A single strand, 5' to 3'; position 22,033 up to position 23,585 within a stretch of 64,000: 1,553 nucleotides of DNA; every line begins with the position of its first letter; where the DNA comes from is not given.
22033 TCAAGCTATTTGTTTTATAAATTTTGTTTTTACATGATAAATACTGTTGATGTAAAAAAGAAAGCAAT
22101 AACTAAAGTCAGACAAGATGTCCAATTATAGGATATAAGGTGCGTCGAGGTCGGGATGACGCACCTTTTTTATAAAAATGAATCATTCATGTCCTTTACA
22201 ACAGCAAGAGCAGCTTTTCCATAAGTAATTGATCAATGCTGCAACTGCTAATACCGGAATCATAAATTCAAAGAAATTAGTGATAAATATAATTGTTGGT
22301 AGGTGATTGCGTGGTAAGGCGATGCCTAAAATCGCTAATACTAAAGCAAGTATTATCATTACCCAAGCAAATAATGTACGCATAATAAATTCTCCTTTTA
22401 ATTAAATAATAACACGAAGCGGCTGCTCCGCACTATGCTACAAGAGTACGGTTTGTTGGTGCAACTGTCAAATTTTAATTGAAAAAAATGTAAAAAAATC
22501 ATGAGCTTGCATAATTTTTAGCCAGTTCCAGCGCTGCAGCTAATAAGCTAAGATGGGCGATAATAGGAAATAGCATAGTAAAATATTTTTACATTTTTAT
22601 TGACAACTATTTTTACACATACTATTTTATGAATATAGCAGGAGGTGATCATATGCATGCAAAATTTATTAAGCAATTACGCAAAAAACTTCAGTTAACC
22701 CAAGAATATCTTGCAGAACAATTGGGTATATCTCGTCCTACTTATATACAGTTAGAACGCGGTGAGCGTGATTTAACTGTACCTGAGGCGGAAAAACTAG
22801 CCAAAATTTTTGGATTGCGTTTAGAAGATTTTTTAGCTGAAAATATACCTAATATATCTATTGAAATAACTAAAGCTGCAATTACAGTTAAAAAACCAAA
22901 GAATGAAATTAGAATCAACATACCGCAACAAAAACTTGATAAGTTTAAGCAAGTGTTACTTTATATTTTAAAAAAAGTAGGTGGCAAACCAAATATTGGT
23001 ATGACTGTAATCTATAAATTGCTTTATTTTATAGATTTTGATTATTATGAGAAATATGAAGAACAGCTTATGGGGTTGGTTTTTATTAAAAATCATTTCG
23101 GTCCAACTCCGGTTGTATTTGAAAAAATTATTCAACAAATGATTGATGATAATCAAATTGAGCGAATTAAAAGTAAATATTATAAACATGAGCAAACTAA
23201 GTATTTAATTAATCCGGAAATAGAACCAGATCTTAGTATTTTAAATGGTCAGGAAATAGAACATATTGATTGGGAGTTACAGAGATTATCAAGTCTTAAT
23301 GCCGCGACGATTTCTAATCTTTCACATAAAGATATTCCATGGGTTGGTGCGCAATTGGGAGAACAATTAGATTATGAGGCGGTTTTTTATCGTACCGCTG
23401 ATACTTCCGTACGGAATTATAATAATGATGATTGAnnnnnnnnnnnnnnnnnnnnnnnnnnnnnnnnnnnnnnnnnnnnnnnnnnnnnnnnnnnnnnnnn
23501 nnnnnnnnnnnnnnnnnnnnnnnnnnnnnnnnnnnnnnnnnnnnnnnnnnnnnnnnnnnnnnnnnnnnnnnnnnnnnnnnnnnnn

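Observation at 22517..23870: HTH-Panacea/RelE-like TA module flanked by ~60-bp direct repeats that duplicate the 3' end of the adjacent gshA-like gene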

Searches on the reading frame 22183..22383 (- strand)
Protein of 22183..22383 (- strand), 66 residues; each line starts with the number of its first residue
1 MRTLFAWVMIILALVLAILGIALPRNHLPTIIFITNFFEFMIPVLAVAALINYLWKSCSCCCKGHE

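Call 9: search_protein_families(library=pfam, proteins=[window:22183-22383:-], max_evalue=0.01)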
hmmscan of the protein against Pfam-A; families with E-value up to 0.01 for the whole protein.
window:22183-22383:- (66 aa): 0 families

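Call 38: search_protein_families(library=ncbifam, proteins=[window:22183-22383:-], max_evalue=1)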
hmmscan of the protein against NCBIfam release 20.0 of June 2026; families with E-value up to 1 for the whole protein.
window:22183-22383:- (66 aa): 3 families
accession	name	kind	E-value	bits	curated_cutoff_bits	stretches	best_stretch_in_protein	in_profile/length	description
NF033191.4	JDVT-CTERM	domain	0.093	12.7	27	0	9-26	17-34/35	JDVT-CTERM domain-containing protein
NF008677.0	PRK11697.1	equivalog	0.15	11.4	246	1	23-56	69-101/238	two-component system response regulator BtsR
NF004427.0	PRK05771.1-1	equivalog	0.29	9.8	942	1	4-39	497-530/668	V-type ATP synthase subunit I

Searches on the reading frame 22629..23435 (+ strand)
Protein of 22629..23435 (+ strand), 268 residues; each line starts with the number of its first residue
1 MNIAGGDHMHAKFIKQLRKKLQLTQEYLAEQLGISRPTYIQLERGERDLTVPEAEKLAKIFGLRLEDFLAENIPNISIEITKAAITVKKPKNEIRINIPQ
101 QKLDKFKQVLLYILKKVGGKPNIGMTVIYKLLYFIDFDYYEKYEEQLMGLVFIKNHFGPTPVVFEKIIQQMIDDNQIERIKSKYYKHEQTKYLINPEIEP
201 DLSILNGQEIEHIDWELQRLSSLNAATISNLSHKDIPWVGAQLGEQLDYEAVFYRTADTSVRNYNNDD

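Call 9: search_protein_families(library=pfam, proteins=[window:22653-23435:+], max_evalue=0.01)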
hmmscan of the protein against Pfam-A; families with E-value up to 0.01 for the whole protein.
window:22653-23435:+ (260 aa): 9 families
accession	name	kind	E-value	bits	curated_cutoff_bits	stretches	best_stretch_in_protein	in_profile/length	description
PF13274.11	SocA_Panacea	-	4.7e-16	60.2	25.7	1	121-230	2-112/113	Antitoxin SocA-like, Panacea domain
PF01381.28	HTH_3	-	5.4e-16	58.8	23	1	6-60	1-55/55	Helix-turn-helix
PF12844.13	HTH_19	-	4.4e-11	43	30.2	1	4-62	2-60/64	Helix-turn-helix domain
PF13560.12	HTH_31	-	4.1e-08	33.9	27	1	5-55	5-56/64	Helix-turn-helix domain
PF13443.12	HTH_26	-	9.8e-06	26.2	22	1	6-61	2-58/63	Cro/C1-type HTH DNA-binding domain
PF20432.4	Xre-like-HTH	-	0.00093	19.9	25.8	1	4-52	13-61/63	Antitoxin Xre-like helix-turn-helix domain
PF13744.12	HTH_37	-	0.00098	19.3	27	1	3-38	20-55/80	Helix-turn-helix domain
PF17762.8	HTH_ParB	-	0.0065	17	22.6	0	3-30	9-36/102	ParB HTH domain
PF13545.12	HTH_Crp_2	-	0.0065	16.9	27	0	12-31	20-39/70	Crp-like helix-turn-helix domain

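Call 11: find_encoding_contigs(protein=window:22629-23435:+, flank=10000, max_places=10)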
Protein window:22629-23435:+ (268 aa): no gene with exactly this product is on record in the collection.

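Call 24: find_homologous_proteins(query=window:22653-23435:+, max_evalue=1e-10)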
Query window:22653-23435:+ (260 aa): 7508 proteins with E <= 1e-10 among 8000 candidates; the best 120 are listed.
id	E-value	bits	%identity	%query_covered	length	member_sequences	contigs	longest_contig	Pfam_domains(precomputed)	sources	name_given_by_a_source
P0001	6.7e-167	571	100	100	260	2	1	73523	PF12844.14,PF13274.12,PF01381.29,PF13560.13,PF13443.13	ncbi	ncbi:MAG: DUF4065 domain-containing protein [Gammaproteobacteria bacterium]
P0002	2.9e-149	513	88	100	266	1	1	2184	PF12844.14,PF13274.12,PF01381.29,PF13560.13,PF13443.13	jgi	jgi:transcriptional regulator with XRE-family HTH domain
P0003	1.3e-148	511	88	100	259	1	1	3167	PF12844.14,PF13274.12,PF01381.29,PF13560.13,PF13443.13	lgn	-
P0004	8.1e-147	505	87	99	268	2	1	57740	PF12844.14,PF13274.12,PF01381.29,PF13560.13,PF13443.13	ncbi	ncbi:MAG: DUF4065 domain-containing protein [Gammaproteobacteria bacterium]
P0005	1.6e-135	468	82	100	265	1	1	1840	PF12844.14,PF13274.12,PF01381.29,PF13560.13,PF13443.13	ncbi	-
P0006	2.2e-133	461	80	100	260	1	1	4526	PF12844.14,PF13274.12,PF01381.29,PF13560.13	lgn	-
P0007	1.2e-126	439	77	100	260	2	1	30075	PF12844.14,PF13274.12,PF01381.29,PF13560.13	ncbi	-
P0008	2.7e-126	438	76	99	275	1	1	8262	PF12844.14,PF13274.12,PF01381.29,PF13560.13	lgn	-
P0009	7.2e-125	433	75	100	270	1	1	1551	PF12844.14,PF13274.12,PF01381.29,PF13560.13,PF13443.13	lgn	-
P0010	1.3e-124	433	74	100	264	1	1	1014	PF13274.12,PF01381.29,PF13560.13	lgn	-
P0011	7.8e-124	430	75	100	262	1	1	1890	PF12844.14,PF13274.12,PF01381.29,PF13560.13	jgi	jgi:transcriptional regulator with XRE-family HTH domain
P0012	1.5e-123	429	75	99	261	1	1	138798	PF12844.14,PF13274.12,PF01381.29,PF13560.13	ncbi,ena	-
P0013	2.1e-120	419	73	100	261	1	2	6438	PF12844.14,PF13274.12,PF01381.29,PF13560.13,PF13443.13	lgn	-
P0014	4.1e-120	418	70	100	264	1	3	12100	PF12844.14,PF13274.12,PF01381.29,PF13560.13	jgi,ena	jgi:transcriptional regulator with XRE-family HTH domain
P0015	2.7e-119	415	73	100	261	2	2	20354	PF12844.14,PF13274.12,PF01381.29,PF13560.13,PF13443.13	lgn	-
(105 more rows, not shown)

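Call 25: find_encoding_contigs(protein=P0007, flank=6000, max_places=3)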
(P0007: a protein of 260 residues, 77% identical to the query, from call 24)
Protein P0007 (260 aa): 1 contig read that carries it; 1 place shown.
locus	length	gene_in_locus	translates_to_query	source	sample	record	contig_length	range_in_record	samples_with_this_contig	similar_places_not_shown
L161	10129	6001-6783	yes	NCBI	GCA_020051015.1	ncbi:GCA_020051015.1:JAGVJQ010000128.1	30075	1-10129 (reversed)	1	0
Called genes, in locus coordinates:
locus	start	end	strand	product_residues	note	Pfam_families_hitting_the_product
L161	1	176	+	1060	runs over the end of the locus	PF00023:Ank (weak), PF12796:Ank_2, PF13637:Ank_4, PF13857:Ank_5 (weak), PF13637:Ank_4, PF12796:Ank_2, PF13637:Ank_4, PF12796:Ank_2, +2 more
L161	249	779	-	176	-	PF01292:Ni_hydr_CYTB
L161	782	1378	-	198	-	PF00571:CBS (weak)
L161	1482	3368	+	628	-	PF02518:HATPase_c, PF13589:HATPase_c_3, PF00183:HSP90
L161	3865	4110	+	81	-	-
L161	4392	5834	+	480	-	PF07690:MFS_1, PF00854:PTR2, PF07690:MFS_1 (weak)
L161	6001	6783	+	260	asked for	PF01381:HTH_3, PF12844:HTH_19, PF13560:HTH_31 (weak), PF13274:SocA_Panacea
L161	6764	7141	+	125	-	-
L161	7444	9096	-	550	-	PF00916:Sulfate_transp, PF01740:STAS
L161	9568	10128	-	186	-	?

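Call 26: find_encoding_contigs(protein=P0006, flank=6000, max_places=3)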
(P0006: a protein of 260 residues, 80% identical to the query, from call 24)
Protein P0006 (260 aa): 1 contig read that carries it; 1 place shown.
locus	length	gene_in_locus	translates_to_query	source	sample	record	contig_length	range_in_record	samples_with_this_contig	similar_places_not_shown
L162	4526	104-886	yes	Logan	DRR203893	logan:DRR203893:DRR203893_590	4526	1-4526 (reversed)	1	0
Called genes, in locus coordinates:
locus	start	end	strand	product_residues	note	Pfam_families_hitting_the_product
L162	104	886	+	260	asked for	PF01381:HTH_3, PF12844:HTH_19, PF13560:HTH_31 (weak), PF13274:SocA_Panacea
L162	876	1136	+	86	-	-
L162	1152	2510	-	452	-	PF05598:DUF772, PF01609:DDE_Tnp_1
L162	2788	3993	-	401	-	PF01743:PolyA_pol, PF12627:PolyA_pol_RNAbd, PF01966:HD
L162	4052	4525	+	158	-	?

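Call 27: find_encoding_contigs(protein=P0003, flank=6000, max_places=3)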
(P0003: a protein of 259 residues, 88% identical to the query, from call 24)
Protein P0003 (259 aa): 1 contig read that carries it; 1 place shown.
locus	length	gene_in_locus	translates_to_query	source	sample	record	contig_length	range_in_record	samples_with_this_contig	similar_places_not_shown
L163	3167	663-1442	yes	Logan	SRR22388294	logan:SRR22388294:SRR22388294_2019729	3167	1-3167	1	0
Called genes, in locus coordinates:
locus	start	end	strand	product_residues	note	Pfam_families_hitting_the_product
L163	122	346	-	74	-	-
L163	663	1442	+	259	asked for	PF01381:HTH_3, PF12844:HTH_19, PF13443:HTH_26 (faint), PF13560:HTH_31, PF13274:SocA_Panacea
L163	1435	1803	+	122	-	-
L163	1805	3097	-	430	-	PF08886:GshA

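Call 38: search_protein_families(library=ncbifam, proteins=[window:22653-23435:+], max_evalue=1)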
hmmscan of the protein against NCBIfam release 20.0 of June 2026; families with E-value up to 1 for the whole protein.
window:22653-23435:+ (260 aa): 20 families
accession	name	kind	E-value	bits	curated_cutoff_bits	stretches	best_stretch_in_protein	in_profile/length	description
TIGR03070.1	couple_hipB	subfamily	4.6e-09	36.1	71.65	1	3-57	4-58/58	type II toxin-antitoxin system Y4mF family antitoxin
NF041951.1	phage_RstR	subfamily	2.6e-07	30.9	80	1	4-58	5-59/108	RstR family transcriptional repressor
NF038139.1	Reg_Aceta_RamB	equivalog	2.1e-05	23.4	700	1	6-64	7-65/465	acetate metabolism transcriptional regulator RamB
TIGR02607.1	antidote_HigA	equivalog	0.00014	21.6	47.7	1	11-57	17-63/81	HigA family addiction module antitoxin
NF003162.0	PRK04140.1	equivalog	0.00033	19.8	263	1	3-110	128-218/317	transcriptional regulator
NF052239.1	antitox_spr1629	equivalog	0.00043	19.5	335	1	6-114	7-117/377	spr1629 family repressor/antitoxin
NF007408.0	PRK09943.1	equivalog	0.00046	19.8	211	1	4-65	10-71/185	HTH-type transcriptional regulator PuuR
TIGR00270.2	TIGR00270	equivalog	0.00057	19.7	110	1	3-59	77-133/159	multiprotein bridging factor aMBF1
TIGR03830.1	CxxCG_CxxCG_HTH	subfamily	0.00075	19.3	61.8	1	4-39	68-103/127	type II TA system antitoxin MqsA family protein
NF048014.1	antitoxin_DarG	equivalog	0.0011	18.3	250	1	80-215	151-279/338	type II toxin-antitoxin system antitoxin DNA ADP-ribosyl glycohydrolase DarG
NF006015.0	PRK08154.1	subfamily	0.0011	18.1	204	1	6-65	35-94/314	anaerobic benzoate catabolism transcriptional regulator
NF049845.1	Xre_ParS_antitoxin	subfamily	0.0059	16.7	90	1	2-54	3-55/112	type II RES/Xre toxin-antitoxin system antitoxin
NF007257.0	PRK09706.1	subfamily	0.011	15.6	101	1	5-43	9-47/135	transcriptional repressor DicA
NF047948.1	male_kill_WMK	equivalog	0.012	15.1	300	1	6-63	10-224/300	WO male-killing family protein Wmk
NF041575.1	antitoxPezA_Strep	equivalog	0.014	15.4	290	1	3-55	3-55/158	type II toxin-antitoxin system antitoxin PezA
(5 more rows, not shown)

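Call 64: find_related_loci(query=window:22653-23435:+, collection=viral_contigs, flank=5000)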
Query window:22653-23435:+ (260 aa) in viral_contigs; peptide patterns used: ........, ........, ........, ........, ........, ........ (x = any residue, [..] = any of these).
4 stretches matched a pattern, but none encodes a relative of the query by tblastn (E <= 1e-3).

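Call 65: find_encoding_contigs(protein=P0005, flank=5000, max_places=2)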
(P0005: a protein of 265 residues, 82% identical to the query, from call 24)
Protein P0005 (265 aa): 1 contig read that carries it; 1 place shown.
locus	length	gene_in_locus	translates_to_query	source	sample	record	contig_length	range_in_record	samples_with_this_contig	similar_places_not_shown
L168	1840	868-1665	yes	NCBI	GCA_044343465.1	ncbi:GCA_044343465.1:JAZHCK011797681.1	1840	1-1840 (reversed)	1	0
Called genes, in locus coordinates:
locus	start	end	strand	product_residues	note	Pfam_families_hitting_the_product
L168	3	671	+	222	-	?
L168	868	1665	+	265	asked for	PF01381:HTH_3, PF12844:HTH_19, PF13443:HTH_26 (faint), PF13560:HTH_31 (weak), PF13274:SocA_Panacea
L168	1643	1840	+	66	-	?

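Call 66: find_encoding_contigs(protein=P0008, flank=6000, max_places=2)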
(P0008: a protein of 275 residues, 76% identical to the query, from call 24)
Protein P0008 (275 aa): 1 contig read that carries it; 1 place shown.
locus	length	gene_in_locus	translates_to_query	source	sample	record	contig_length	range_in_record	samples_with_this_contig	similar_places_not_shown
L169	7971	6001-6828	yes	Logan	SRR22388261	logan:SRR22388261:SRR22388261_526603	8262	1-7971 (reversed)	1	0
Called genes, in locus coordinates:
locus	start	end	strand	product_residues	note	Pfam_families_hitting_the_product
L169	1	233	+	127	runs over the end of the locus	PF00717:Peptidase_S24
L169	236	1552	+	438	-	PF00817:IMS, PF11799:IMS_C, PF13438:DUF4113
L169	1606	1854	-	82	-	-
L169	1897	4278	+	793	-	PF22085:NorB_cytochrome_c-like, PF00115:COX1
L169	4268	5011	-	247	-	PF00106:adh_short, PF08659:KR (weak), PF23441:SDR (faint), PF13561:adh_short_C2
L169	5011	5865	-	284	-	PF01209:Ubie_methyltran, PF02353:CMAS (weak), PF13489:Methyltransf_23, PF01728:FtsJ (weak), PF08241:Methyltransf_11, PF08242:Methyltransf_12, PF13649:Methyltransf_25, PF13847:Methyltransf_31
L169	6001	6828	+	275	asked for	PF01381:HTH_3, PF12844:HTH_19, PF13560:HTH_31 (weak), PF13274:SocA_Panacea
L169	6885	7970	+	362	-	?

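Call 74: search_dna_similar(query=window:22653-23435:+, collection=plasmids, mode=protein, max_rows=12)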
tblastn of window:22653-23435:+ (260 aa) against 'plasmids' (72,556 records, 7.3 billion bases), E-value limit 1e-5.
Records with a match: 5; places in all: 5; records where one place covers at least 80% of the query: 1.
Best place of each record, by identity: <60% 5.
By first word of the organism name: Clostridium 5.
By predicted mobility (MOB-suite, as given by PLSDB): non-mobilizable 5.
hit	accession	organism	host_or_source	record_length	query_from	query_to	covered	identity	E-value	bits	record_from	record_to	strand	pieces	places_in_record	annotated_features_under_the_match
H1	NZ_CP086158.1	Clostridium tagluense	single colony,Lamb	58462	8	242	90%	23.5%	3e-7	58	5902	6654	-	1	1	type II TA system antitoxin MqsA family protein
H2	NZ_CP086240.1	Clostridium estertheticum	single colony,bovine feces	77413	95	243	57%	27.2%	1e-7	59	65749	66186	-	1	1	Panacea domain-containing protein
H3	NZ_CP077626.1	Clostridium estertheticum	single colony,bovine feces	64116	95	242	57%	26.0%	5e-7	58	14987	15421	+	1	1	type II TA system antitoxin MqsA family protein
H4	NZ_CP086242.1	Clostridium estertheticum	single colony,bovine feces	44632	95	242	57%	26.0%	2e-6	56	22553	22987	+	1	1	type II TA system antitoxin MqsA family protein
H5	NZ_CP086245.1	Clostridium estertheticum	single colony,bovine feces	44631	95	242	57%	26.0%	2e-6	56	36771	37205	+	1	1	type II TA system antitoxin MqsA family protein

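Call 75: search_dna_similar(query=window:22653-23435:+, collection=phages, mode=protein, max_rows=8)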
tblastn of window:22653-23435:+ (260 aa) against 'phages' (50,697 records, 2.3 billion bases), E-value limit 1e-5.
Records with a match: 4; places in all: 4; records where one place covers at least 80% of the query: 0.
Best place of each record, by identity: <60% 4.
By first word of the organism name: Caudoviricetes 2; Bacteriophage 2.
By host as written in the record: Methanobacteriales 2; Helicobacter canis 1; Helicobacter canis NCTC 12740 genome 1.
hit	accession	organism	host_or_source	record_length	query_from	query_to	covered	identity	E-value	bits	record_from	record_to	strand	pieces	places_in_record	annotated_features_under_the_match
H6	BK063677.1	Caudoviricetes sp. vir080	Methanobacteriales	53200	96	257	62%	40.1%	2e-27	116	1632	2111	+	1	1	hypothetical protein (x2)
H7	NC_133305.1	Caudoviricetes sp. vir080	Methanobacteriales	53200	96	257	62%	40.1%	2e-27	116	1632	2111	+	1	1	hypothetical protein (x2)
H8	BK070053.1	Bacteriophage sp.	Helicobacter canis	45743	95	247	59%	27.3%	3e-8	60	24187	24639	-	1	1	hypothetical protein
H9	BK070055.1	Bacteriophage sp.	Helicobacter canis NCTC 12740 genome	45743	95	247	59%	27.3%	3e-8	60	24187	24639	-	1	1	hypothetical protein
